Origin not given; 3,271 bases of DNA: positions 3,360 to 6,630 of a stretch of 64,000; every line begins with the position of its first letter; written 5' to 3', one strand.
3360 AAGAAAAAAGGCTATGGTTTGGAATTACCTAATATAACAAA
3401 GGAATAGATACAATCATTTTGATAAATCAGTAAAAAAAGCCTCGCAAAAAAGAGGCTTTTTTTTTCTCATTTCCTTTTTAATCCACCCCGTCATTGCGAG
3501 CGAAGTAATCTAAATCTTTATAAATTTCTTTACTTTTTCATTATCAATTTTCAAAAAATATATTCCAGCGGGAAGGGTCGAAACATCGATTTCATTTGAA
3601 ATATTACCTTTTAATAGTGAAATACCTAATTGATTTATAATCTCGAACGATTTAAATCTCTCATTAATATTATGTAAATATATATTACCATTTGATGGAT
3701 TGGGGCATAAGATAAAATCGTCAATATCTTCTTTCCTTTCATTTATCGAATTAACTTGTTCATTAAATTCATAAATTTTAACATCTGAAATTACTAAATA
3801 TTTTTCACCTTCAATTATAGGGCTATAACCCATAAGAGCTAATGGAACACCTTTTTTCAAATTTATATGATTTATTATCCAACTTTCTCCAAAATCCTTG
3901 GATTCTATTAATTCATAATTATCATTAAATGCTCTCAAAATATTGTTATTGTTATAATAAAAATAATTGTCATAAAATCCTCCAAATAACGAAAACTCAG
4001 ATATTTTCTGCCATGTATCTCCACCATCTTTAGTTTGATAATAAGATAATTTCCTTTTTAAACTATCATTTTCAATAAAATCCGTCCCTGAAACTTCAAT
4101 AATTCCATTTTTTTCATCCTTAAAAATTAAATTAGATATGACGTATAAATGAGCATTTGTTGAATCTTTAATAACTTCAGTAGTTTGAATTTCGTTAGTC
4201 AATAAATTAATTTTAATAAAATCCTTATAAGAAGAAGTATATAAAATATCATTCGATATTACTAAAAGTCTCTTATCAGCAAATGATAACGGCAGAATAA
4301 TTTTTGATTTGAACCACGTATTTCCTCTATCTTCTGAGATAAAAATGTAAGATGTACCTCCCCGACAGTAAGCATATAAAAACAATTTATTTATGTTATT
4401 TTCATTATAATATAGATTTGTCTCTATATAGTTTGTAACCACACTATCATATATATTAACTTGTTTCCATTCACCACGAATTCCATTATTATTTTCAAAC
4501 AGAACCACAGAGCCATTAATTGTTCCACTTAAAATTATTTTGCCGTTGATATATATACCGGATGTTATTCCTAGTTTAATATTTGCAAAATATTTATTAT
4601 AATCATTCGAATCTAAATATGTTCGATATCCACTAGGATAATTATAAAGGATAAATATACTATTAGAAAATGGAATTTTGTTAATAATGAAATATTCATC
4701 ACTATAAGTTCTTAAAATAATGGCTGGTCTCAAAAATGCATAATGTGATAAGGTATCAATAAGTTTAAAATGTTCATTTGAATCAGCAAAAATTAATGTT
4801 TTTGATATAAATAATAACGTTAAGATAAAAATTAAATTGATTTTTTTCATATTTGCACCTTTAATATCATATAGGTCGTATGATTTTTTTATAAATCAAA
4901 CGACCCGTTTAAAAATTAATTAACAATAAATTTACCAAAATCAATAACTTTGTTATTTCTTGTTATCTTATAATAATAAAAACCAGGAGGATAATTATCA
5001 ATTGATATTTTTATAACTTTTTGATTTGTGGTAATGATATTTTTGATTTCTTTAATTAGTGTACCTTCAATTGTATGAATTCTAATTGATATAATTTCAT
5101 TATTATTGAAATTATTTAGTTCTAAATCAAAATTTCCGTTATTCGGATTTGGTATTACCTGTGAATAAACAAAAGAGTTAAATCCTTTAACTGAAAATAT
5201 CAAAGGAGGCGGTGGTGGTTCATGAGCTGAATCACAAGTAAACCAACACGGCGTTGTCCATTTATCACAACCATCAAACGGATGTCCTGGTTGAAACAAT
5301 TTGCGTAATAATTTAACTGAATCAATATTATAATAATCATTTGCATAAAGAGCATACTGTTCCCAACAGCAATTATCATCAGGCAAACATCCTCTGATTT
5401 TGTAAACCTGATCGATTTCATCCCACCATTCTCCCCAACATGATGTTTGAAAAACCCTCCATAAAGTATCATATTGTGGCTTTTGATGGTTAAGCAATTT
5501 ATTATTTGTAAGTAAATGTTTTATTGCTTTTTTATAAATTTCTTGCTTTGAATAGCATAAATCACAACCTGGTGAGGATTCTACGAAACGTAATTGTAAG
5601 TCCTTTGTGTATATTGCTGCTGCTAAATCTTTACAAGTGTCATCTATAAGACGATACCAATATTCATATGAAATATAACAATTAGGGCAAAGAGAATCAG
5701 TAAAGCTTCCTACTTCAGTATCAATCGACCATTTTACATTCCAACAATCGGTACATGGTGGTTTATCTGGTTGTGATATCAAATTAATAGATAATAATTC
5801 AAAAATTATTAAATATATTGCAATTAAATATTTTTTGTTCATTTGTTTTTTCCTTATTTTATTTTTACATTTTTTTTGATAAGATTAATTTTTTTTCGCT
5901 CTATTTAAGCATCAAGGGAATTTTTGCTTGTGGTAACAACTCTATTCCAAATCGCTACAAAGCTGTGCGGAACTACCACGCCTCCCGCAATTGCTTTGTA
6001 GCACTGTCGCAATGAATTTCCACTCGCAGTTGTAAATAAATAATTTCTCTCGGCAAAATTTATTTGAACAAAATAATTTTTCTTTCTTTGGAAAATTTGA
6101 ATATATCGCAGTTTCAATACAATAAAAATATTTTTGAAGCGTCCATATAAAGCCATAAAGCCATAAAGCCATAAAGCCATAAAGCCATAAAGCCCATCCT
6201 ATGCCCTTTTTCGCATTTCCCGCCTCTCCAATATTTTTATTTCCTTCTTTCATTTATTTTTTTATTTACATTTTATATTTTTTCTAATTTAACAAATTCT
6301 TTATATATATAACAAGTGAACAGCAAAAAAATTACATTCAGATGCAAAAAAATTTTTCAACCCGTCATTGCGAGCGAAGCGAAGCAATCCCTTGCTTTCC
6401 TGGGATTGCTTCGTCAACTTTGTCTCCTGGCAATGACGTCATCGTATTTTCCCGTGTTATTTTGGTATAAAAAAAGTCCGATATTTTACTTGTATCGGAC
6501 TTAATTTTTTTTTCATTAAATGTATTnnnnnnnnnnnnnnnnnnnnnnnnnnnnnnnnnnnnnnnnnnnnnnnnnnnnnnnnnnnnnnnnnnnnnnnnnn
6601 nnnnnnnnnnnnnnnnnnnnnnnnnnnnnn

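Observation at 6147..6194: Variable-number octamer tandem repeat (6, 3 and 2 copies) inside the conserved leaders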

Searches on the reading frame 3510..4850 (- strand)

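Call 12: search_protein_families(library=pfam, proteins=[window:3510-4850:-], max_evalue=0.01)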
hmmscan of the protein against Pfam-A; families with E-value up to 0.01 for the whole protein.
window:3510-4850:- (446 aa): 4 families
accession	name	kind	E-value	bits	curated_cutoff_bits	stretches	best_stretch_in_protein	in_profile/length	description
PF18962.6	Por_Secre_tail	-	1.9e-09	38.1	27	1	383-444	3-74/75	Secretion system C-terminal sorting domain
PF15902.12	Sortilin-Vps10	-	0.00033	20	33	0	140-284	26-113/446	Sortilin, neurotensin receptor 3,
PF02012.26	BNR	-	0.003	17.7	27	0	273-282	3-12/12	BNR/Asp-box repeat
PF14870.12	PSII_BNR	-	0.0081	15.9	27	0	110-183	204-270/303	Photosynthesis system II assembly factor YCF48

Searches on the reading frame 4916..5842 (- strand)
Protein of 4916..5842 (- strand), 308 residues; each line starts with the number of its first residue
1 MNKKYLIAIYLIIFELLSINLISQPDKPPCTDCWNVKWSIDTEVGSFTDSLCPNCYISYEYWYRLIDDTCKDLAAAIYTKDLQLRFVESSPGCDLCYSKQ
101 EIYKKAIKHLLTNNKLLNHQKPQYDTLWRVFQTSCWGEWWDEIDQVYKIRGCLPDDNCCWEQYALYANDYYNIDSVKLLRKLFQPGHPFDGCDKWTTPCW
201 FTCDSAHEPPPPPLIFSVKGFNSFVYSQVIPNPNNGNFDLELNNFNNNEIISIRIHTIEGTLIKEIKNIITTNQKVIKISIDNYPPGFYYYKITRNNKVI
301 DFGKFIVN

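Call 12: search_protein_families(library=pfam, proteins=[window:4916-5842:-], max_evalue=0.01)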
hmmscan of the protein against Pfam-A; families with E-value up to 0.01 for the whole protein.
window:4916-5842:- (308 aa): 1 family
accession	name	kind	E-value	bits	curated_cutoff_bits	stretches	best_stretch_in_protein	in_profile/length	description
PF18962.6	Por_Secre_tail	-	4.4e-08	33.7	27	1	230-307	2-75/75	Secretion system C-terminal sorting domain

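Call 15: find_encoding_contigs(protein=window:4916-5842:-, flank=3000, max_places=10)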
Protein window:4916-5842:- (308 aa): 2 contigs read that carry it; 1 place shown.
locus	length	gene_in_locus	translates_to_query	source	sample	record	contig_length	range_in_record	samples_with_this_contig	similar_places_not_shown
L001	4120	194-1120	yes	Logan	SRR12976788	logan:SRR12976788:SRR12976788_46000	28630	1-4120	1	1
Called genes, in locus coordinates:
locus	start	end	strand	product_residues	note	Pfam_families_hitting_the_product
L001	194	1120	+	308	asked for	PF18962:Por_Secre_tail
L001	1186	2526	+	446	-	PF18962:Por_Secre_tail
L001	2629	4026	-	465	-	PF07690:MFS_1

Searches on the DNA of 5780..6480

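Call 32: search_rna_families(source=window, start=5780, end=6480, threshold=evalue, max_evalue=10, show_alignments=2)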
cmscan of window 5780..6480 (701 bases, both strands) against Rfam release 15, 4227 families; matches with E-value up to 10: 4.
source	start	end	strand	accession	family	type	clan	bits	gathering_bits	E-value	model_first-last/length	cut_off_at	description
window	6285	6431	-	RF02287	TtnuCD10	Gene; snRNA; snoRNA; CD-box;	-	17.1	85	9.7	1-117/117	no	Tetrahymena snoRNA TtnuCD10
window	6291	6411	-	RF02060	STnc410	Gene; sRNA;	-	13.4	50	3.1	1-158/158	no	Enterobacterial sRNA STnc410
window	5916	5948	-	RF01792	eiav_FSE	Cis-reg; frameshift_element;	-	12.7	40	3.5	1-35/35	no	ribosomal frameshift site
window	6061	6091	+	RF02125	JPX_2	Gene; lncRNA;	-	12.5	48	9.8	1-69/69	no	JPX transcript, XIST activator conserved region 2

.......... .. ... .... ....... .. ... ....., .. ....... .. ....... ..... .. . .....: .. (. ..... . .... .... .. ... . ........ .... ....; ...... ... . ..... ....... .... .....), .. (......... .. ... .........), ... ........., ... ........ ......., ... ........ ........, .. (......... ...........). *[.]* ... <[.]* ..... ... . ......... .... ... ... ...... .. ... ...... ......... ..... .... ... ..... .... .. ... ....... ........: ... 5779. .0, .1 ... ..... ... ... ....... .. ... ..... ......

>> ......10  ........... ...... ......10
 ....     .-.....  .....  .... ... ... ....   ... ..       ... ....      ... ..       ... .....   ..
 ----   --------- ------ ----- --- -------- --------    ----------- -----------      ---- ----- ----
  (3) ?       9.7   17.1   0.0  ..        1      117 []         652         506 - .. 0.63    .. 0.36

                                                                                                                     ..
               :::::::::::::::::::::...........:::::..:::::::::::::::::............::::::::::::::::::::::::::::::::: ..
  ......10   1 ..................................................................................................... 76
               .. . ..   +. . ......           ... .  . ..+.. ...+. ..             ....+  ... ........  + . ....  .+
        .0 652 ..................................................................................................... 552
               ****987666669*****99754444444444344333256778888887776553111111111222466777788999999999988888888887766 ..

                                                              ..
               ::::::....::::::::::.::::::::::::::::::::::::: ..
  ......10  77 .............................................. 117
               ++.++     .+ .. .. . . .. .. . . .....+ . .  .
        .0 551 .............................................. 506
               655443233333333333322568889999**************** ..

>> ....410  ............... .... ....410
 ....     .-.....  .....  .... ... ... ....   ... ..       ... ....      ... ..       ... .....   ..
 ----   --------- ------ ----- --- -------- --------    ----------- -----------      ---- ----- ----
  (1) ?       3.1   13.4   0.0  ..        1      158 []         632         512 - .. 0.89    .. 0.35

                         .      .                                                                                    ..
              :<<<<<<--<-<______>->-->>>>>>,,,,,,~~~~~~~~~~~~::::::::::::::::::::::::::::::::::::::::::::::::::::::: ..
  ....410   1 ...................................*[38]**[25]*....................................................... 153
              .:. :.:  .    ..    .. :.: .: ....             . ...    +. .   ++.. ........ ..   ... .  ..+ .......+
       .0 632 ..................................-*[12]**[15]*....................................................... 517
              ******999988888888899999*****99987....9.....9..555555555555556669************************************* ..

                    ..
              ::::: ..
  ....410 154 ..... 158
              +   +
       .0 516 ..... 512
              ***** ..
